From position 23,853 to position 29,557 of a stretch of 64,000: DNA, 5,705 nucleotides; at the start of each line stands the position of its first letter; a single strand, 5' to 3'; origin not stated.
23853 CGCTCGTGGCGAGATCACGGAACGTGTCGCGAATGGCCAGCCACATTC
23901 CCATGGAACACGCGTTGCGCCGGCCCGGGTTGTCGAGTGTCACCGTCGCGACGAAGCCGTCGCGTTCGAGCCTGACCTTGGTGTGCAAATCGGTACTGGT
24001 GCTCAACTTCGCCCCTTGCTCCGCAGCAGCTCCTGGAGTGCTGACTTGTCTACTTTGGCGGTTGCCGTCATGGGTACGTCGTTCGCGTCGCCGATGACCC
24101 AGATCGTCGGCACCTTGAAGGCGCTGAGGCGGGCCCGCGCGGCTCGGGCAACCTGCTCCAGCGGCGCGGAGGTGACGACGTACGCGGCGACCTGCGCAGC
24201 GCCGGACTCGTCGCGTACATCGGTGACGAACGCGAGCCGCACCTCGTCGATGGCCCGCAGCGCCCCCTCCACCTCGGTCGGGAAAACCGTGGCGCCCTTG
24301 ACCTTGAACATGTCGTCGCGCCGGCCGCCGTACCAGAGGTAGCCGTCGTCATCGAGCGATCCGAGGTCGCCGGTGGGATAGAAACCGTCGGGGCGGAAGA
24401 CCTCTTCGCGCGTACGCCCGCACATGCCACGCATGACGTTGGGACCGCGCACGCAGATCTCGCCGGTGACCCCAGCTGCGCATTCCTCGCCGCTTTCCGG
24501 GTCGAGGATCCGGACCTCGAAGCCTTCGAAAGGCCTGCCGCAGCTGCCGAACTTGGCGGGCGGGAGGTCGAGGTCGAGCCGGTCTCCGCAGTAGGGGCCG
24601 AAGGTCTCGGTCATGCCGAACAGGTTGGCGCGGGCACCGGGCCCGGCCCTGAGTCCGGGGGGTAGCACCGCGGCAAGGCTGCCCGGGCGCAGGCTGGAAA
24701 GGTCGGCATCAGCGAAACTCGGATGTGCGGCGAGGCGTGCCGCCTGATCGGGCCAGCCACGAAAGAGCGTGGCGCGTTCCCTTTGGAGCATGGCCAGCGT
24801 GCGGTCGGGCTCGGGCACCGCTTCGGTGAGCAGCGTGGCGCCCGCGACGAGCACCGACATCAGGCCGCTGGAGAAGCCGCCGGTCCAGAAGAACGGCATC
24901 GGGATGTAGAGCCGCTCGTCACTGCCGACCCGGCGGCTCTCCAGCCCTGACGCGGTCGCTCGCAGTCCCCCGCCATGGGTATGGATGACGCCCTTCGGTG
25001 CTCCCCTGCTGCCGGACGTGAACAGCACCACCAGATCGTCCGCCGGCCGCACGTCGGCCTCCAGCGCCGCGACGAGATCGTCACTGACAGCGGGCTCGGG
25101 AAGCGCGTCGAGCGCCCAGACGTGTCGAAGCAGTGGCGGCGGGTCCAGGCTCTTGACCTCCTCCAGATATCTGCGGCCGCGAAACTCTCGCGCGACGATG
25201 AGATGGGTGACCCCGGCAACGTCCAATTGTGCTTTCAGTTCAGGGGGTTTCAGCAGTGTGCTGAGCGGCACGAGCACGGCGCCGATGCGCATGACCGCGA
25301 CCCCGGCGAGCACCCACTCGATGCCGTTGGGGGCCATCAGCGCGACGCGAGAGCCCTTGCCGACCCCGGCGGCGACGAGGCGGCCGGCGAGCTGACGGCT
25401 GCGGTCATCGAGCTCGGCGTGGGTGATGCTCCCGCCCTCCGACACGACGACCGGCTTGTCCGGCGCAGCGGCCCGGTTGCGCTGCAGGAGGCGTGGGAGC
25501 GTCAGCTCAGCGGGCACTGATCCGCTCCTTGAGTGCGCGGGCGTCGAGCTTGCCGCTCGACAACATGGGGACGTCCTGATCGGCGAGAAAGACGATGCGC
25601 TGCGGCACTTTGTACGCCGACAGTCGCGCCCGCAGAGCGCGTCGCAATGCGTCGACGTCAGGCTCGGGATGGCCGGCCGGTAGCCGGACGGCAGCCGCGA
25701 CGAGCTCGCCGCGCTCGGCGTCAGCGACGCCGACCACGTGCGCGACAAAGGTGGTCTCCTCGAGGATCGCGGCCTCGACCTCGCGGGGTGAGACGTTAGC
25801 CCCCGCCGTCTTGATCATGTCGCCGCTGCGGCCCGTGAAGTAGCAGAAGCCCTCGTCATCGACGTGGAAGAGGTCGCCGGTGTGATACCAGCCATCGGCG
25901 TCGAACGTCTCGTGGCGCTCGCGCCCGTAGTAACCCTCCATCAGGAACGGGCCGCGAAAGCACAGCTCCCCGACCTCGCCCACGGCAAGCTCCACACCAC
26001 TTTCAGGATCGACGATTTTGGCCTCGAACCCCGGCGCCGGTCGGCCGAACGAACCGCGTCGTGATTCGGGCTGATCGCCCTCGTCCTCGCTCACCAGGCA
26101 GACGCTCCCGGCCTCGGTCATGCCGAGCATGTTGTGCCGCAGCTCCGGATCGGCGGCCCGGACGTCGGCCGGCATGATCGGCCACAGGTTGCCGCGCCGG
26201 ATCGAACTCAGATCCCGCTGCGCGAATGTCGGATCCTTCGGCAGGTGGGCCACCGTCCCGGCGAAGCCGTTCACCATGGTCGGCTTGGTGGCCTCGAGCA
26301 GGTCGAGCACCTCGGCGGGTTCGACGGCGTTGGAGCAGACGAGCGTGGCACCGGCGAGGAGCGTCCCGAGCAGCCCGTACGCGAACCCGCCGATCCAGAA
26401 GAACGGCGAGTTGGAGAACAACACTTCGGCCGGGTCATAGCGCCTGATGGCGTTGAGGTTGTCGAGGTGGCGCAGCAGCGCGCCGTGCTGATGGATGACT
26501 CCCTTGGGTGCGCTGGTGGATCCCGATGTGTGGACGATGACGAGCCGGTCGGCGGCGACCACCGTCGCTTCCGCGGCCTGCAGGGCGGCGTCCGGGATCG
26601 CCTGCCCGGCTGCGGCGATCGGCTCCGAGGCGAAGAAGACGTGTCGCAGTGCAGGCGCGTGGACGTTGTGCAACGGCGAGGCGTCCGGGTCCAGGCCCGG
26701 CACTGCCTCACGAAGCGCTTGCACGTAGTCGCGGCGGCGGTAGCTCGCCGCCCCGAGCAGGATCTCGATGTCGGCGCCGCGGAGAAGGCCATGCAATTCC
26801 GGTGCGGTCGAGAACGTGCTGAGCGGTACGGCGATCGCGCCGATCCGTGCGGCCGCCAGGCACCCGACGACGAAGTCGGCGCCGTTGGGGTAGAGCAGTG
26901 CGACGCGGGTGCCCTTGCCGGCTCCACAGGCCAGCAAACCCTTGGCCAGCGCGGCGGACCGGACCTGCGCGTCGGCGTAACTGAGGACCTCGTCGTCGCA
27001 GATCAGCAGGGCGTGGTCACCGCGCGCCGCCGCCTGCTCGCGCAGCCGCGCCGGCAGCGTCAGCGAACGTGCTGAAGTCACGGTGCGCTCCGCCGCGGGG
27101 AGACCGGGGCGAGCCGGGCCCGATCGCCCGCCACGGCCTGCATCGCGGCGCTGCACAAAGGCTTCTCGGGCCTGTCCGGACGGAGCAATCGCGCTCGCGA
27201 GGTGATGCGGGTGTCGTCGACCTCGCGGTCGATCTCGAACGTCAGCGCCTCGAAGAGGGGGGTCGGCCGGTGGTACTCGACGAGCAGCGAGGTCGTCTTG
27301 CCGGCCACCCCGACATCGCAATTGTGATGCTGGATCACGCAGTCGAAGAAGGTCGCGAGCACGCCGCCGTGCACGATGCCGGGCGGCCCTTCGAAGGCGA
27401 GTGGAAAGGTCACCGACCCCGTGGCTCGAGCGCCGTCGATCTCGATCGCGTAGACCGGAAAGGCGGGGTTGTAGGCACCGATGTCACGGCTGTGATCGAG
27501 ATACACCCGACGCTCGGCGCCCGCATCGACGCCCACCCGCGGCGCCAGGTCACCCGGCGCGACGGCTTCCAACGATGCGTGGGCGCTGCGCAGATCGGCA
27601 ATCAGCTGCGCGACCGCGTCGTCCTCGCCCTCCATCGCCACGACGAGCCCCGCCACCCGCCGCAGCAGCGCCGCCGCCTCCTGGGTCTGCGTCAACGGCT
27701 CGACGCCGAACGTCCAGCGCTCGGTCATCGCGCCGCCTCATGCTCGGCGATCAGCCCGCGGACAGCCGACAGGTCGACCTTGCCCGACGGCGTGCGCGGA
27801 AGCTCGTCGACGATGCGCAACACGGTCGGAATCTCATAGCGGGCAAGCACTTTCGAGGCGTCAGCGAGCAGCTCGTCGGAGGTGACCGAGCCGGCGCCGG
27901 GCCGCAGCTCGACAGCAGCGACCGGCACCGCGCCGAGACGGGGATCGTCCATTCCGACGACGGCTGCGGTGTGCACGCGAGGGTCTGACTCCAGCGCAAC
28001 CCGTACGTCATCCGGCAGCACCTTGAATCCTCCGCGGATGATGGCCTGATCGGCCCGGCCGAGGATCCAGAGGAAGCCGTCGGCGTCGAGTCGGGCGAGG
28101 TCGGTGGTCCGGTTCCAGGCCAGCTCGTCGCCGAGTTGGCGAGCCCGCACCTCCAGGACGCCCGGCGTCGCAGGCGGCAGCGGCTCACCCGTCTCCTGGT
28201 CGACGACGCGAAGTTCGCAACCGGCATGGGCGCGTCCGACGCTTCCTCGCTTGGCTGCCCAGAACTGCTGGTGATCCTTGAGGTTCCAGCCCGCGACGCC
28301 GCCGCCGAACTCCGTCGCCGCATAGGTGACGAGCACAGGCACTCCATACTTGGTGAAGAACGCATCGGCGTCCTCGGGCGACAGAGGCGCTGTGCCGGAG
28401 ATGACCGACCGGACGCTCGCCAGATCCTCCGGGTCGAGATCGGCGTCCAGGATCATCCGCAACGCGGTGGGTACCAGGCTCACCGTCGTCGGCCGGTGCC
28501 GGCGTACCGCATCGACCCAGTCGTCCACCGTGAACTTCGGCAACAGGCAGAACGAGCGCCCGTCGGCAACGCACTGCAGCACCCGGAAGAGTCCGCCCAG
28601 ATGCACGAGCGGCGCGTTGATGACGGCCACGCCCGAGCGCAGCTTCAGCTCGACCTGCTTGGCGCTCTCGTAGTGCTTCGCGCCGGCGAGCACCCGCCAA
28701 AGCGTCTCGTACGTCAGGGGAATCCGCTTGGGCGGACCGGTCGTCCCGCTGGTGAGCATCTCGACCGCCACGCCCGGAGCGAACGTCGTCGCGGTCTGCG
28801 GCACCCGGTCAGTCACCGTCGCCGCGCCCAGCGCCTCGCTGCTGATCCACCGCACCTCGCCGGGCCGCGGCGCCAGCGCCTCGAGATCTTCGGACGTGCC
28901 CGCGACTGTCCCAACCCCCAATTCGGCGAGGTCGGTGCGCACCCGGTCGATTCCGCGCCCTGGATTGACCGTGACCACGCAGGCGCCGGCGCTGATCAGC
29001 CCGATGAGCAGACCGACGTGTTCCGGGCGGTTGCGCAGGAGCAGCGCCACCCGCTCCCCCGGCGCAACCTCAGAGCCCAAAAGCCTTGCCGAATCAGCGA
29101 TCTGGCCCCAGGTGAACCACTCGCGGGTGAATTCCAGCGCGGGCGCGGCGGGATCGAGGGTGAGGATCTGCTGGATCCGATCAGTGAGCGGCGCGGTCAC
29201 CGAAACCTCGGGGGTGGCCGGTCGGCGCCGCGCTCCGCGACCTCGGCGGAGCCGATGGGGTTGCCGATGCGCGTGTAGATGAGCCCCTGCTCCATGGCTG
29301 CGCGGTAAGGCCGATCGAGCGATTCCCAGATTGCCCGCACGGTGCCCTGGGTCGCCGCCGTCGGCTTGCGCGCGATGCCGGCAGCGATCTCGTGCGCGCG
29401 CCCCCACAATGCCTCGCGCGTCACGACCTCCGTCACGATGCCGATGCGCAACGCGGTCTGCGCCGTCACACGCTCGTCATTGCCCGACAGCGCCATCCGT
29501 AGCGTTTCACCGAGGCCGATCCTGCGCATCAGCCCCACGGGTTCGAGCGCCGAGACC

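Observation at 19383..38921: Shared 14-bp palindrome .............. in the intergenic regions of the CoA-ester island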

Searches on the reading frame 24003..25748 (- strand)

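Call 10: search_protein_families(library=pfam, proteins=[window:24003-25748:-])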
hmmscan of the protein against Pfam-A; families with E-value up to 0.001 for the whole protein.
window:24003-25748:- (581 aa): 2 families
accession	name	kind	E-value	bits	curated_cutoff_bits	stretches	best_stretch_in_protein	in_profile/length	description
PF00501.34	AMP-binding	-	2.2e-76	257.6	29.9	1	89-441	2-382/384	AMP-binding enzyme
PF13193.12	AMP-binding_C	-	0.00065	21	24.5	0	492-565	1-76/76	AMP-binding enzyme C-terminal domain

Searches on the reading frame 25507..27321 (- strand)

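Call 10: search_protein_families(library=pfam, proteins=[window:25507-27321:-])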
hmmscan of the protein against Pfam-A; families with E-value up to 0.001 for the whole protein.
window:25507-27321:- (604 aa): 2 families
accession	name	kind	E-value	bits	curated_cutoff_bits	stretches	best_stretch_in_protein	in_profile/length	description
PF00501.34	AMP-binding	-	1.1e-68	232.2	29.9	1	93-465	1-384/384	AMP-binding enzyme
PF13193.12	AMP-binding_C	-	1.7e-08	35.7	24.5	1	527-591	15-76/76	AMP-binding enzyme C-terminal domain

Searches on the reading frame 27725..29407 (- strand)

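Call 10: search_protein_families(library=pfam, proteins=[window:27725-29407:-])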
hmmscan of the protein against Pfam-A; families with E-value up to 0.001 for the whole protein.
window:27725-29407:- (560 aa): 2 families
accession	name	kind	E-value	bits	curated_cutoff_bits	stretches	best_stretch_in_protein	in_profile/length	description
PF00501.34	AMP-binding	-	2.1e-51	175.4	29.9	1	86-424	9-378/384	AMP-binding enzyme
PF13193.12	AMP-binding_C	-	1.7e-13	51.7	24.5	1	471-543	5-76/76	AMP-binding enzyme C-terminal domain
